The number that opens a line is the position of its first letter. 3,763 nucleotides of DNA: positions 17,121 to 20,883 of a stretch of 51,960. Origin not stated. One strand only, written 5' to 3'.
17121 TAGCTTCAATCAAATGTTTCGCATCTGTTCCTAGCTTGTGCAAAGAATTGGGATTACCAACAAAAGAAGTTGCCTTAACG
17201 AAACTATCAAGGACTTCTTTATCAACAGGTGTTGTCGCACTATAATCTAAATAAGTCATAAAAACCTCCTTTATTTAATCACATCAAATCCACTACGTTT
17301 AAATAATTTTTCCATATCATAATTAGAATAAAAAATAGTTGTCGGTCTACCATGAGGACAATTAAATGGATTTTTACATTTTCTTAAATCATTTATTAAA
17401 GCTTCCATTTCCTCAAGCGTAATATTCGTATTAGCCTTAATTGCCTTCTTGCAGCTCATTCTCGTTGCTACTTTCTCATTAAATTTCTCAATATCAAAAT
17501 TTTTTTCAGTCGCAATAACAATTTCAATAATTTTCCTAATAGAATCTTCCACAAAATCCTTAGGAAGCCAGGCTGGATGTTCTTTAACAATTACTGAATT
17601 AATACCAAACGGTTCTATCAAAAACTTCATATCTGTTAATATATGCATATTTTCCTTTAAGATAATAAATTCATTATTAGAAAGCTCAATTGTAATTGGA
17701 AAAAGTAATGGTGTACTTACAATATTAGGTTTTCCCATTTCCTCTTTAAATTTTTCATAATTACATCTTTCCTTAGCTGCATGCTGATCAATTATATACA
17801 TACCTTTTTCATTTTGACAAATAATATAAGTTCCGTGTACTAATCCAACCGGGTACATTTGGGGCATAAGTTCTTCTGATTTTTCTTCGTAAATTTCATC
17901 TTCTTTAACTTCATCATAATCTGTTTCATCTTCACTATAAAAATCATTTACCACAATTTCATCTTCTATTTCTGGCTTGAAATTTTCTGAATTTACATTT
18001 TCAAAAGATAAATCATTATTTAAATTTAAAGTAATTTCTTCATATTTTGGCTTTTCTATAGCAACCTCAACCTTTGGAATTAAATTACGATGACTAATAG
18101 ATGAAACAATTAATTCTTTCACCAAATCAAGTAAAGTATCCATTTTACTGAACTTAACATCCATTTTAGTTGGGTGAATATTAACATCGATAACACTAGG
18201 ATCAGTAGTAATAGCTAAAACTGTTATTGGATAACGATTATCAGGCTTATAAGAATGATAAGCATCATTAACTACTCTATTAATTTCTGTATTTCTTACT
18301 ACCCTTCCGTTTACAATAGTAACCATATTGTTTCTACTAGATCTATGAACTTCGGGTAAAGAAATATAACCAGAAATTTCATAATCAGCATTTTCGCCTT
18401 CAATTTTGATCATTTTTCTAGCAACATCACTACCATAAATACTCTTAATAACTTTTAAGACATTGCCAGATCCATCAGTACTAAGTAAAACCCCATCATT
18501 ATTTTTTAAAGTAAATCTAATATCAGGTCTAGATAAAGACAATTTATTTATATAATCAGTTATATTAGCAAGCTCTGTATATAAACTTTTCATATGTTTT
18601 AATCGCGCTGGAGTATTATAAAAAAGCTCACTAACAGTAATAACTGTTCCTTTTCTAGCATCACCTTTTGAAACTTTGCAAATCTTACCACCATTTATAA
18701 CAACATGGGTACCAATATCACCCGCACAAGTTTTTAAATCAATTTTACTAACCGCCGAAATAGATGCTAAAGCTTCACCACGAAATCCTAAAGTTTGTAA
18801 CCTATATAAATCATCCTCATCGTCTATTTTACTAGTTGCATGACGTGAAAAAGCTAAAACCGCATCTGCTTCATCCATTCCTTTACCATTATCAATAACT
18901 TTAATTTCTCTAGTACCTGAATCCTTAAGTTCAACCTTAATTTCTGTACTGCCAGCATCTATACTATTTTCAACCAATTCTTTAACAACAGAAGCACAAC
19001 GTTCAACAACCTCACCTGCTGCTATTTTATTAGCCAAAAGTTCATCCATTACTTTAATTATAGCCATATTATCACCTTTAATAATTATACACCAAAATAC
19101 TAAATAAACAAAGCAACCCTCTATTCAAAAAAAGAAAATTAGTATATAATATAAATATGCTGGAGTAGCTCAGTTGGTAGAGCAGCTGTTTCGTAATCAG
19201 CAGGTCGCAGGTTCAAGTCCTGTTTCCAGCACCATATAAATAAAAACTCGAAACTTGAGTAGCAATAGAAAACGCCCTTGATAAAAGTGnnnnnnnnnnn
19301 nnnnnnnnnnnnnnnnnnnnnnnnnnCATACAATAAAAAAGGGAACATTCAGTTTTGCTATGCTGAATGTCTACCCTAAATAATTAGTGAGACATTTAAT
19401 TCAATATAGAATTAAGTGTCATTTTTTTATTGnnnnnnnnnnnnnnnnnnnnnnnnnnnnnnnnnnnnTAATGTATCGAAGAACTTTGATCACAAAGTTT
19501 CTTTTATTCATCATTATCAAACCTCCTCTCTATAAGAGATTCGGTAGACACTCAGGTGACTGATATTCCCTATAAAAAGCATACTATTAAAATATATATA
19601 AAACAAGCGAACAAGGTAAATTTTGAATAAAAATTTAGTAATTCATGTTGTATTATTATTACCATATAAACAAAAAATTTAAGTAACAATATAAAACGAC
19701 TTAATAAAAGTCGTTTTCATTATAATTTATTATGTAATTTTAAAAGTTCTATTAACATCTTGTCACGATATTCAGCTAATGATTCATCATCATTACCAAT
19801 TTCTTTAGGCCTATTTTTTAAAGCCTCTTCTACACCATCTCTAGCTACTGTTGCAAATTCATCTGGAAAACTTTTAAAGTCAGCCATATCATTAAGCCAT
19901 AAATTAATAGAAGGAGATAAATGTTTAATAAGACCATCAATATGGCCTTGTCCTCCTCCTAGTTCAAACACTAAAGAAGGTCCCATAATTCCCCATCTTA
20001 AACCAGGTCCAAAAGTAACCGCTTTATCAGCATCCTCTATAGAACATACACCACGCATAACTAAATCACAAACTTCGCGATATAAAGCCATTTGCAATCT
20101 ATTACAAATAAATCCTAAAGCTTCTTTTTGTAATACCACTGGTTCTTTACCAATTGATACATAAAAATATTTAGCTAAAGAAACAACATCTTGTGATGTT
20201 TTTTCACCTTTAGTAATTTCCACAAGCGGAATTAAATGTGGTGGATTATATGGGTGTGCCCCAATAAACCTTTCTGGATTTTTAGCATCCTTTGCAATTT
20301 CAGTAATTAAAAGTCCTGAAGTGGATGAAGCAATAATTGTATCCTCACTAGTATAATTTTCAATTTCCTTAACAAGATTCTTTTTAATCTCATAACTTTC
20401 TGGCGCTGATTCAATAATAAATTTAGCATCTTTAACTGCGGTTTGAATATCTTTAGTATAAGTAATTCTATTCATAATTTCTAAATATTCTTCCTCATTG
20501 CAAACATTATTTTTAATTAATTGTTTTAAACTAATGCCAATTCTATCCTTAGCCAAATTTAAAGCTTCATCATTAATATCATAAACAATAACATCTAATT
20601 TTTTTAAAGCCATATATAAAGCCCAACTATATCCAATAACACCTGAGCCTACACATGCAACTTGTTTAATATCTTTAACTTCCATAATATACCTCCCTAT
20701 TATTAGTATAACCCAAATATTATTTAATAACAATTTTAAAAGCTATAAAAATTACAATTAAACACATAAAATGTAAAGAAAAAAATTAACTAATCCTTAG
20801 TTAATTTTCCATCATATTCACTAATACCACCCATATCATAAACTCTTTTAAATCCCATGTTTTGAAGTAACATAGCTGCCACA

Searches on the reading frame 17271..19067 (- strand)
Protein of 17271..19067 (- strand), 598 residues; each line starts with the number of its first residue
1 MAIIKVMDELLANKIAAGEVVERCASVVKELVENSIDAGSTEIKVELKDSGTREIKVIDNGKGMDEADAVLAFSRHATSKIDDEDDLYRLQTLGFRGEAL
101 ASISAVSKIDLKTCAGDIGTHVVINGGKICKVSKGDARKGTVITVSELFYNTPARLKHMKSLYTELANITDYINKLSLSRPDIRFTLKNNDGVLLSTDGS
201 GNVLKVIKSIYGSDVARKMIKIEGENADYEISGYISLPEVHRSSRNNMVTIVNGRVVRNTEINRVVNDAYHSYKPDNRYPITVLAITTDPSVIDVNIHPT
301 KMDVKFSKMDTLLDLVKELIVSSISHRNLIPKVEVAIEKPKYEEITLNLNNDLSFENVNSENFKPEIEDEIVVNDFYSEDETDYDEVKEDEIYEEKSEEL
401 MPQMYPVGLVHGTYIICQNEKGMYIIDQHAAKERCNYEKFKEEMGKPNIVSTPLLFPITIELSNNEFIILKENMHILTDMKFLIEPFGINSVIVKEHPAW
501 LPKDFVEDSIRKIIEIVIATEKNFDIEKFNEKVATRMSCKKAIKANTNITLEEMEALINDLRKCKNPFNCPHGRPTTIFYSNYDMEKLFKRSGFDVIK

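Call 68: search_protein_families(library=pfam, proteins=[window:17271-19067:-], max_evalue=0.00001)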
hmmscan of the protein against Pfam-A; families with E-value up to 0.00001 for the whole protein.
window:17271-19067:- (598 aa): 4 families
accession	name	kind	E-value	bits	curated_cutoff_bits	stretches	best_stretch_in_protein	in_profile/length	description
PF08676.16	MutL_C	-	1.7e-38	131.9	25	1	407-548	1-141/142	MutL C terminal dimerisation domain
PF01119.25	DNA_mis_repair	-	3.9e-35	120.5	26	1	207-322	1-116/119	DNA mismatch repair protein, C-terminal domain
PF13589.12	HATPase_c_3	-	3.8e-13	50.1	25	1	25-131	4-110/137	Histidine kinase-, DNA gyrase B-, and HSP90-like ATPase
PF02518.31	HATPase_c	-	6.7e-09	36.6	26.4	1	22-82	4-64/111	Histidine kinase-, DNA gyrase B-, and HSP90-like ATPase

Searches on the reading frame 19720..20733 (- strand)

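Call 69: search_protein_families(library=pfam, proteins=[window:19720-20733:-], max_evalue=0.00001)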
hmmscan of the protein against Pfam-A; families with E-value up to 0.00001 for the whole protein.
window:19720-20733:- (337 aa): 2 families
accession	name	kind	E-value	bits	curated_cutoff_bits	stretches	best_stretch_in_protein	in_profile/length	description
PF02737.24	3HCDH_N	-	3.5e-55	187.1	22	1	24-203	1-178/180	3-hydroxyacyl-CoA dehydrogenase, NAD binding domain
PF00725.27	3HCDH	-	1.3e-11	45.3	22.1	1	207-283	1-80/97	3-hydroxyacyl-CoA dehydrogenase, C-terminal domain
